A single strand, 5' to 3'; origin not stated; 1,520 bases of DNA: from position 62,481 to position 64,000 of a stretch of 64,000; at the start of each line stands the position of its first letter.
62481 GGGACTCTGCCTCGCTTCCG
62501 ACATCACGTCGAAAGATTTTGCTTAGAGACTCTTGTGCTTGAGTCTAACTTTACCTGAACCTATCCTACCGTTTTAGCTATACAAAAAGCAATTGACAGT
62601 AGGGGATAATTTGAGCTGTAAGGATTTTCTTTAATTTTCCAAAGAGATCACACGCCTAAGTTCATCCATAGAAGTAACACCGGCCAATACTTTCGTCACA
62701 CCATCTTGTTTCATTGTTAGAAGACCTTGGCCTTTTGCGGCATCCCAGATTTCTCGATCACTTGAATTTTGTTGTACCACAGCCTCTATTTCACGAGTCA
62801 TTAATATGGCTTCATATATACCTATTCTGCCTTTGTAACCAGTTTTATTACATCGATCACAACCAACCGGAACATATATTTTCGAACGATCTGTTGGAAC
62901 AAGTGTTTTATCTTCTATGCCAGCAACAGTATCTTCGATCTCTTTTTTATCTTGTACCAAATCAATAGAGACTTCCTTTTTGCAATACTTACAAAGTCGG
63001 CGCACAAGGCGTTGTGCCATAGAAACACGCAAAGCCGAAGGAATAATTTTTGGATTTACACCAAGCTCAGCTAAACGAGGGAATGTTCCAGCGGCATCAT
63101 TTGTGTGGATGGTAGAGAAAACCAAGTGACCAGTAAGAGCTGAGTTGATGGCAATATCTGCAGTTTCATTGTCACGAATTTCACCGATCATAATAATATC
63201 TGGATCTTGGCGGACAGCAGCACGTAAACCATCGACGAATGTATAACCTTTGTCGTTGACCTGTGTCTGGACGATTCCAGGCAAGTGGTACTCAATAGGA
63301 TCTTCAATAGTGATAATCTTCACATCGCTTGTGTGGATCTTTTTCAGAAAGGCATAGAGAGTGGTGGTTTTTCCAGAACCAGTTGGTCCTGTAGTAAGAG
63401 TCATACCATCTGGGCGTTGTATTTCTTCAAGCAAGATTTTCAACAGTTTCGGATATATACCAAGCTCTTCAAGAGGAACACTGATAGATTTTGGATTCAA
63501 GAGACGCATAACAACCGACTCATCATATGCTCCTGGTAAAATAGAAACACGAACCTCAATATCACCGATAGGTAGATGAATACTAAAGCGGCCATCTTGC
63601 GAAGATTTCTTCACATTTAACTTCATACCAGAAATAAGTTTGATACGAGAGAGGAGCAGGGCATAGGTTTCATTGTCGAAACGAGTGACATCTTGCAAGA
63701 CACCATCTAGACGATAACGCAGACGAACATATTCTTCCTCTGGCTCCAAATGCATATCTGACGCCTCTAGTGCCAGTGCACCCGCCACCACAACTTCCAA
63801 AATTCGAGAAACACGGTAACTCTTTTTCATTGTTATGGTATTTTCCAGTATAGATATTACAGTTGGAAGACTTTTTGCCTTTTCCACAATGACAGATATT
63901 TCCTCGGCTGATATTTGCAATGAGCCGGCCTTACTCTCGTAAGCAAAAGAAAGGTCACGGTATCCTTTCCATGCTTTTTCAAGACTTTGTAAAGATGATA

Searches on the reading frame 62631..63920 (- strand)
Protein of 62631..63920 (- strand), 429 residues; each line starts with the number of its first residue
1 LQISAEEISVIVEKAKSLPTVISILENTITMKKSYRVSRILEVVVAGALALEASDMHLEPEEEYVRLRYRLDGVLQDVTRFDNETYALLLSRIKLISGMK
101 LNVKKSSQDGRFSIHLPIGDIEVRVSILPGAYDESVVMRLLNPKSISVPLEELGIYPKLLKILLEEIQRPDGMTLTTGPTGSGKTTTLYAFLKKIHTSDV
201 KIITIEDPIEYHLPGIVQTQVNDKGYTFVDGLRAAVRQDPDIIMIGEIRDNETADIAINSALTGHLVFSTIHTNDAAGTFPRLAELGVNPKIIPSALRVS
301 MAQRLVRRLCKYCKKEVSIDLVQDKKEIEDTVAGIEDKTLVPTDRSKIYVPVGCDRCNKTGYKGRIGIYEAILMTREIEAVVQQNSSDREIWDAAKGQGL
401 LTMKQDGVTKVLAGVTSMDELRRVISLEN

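Call 5: search_protein_families(library=pfam, proteins=[window:62631-63920:-], max_evalue=0.01)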
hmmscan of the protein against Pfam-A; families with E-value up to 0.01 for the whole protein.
window:62631-63920:- (429 aa): 8 families
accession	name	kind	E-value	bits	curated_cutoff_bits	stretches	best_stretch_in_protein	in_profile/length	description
PF00437.27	T2SSE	-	6.4e-117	390.8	24.9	1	35-423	6-370/370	Type II/IV secretion system protein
PF25199.1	nSTAND_NTPase5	-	0.00013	22.2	34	1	166-232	36-105/145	Novel STAND NTPase 5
PF02399.21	Herpes_ori_bp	-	0.0018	16.9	20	0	173-203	51-82/820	Origin of replication binding protein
PF12775.13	AAA_7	-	0.0029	17.6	25.8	1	161-205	23-67/181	P-loop containing dynein motor region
PF13555.12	AAA_29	-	0.0032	17.6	27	1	169-190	20-41/61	P-loop containing region of AAA domain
PF00004.35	AAA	-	0.0033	18.3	21.2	1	175-248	2-66/131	ATPase family associated with various cellular activities (AAA)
PF13191.12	AAA_16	-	0.0035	18.3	32.6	1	160-212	12-63/167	AAA ATPase domain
PF13401.12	AAA_22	-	0.0038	18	27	1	170-206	4-40/130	AAA domain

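Call 21: search_protein_families(library=ncbifam, proteins=[window:62631-63920:-], max_evalue=0.01)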
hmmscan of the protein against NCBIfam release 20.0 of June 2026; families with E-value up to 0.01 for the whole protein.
window:62631-63920:- (429 aa): 20 families
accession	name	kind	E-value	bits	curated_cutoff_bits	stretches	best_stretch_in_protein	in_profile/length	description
TIGR02533.1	type_II_gspE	equivalog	2e-131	439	630.25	1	31-424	103-485/486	type II secretion system ATPase GspE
TIGR02538.1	type_IV_pilB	equivalog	3e-127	425.6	675.65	1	34-425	178-562/564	type IV-A pilus assembly ATPase PilB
NF053534.1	T4PilAsmATPsTfpB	equivalog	7.6e-116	387.8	850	1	14-425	178-582/584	type IV pilus assembly ATPase TfpB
NF007755.0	PRK10436.1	equivalog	1e-109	367.3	617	1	30-427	78-461/465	type II secretion system protein GspE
NF041000.1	ATPase_ComGA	equivalog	2.4e-73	246.4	300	1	44-307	3-266/267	competence type IV pilus ATPase ComGA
TIGR01420.1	pilT_fam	subfamily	7.3e-52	176.7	319.1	1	43-305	4-259/343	PilT/PilU family type 4a pilus ATPase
TIGR02525.1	plasmid_TraJ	equivalog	3.1e-28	98.8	368.3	1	135-305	119-285/372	plasmid transfer ATPase TraJ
TIGR02524.1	dot_icm_DotB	equivalog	4.4e-22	78.8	463.3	1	163-284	126-257/358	Dot/Icm type IV secretion system ATPase DotB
NF058587.1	archaellum_moto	equivalog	1.6e-20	73.4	550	1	176-336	280-447/527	archaellum flagellar ATPase motor FlaI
TIGR03819.1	heli_sec_ATPase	hypoth_equivalog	4e-16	59.1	373.15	1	77-298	87-312/340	TadA family conjugal transfer-associated ATPase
TIGR02782.1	TrbB_P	equivalog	2.4e-14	53.3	304.55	1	175-286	140-255/303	P-type conjugative transfer ATPase TrbB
TIGR02788.1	VirB11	equivalog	1.9e-13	50.1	249.95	1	176-288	149-267/308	P-type DNA transfer ATPase VirB11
NF053672.1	bindosome_BasE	exception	8.5e-10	38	1000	1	158-285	257-390/512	bindosome assembly system ATPase subunit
NF010425.0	PRK13851.1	equivalog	3.6e-09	35.9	461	1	174-285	165-282/344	type IV secretion system protein VirB11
NF010469.0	PRK13894.1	subfamily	4.7e-09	36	508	1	174-294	152-275/320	conjugal transfer ATPase TrbB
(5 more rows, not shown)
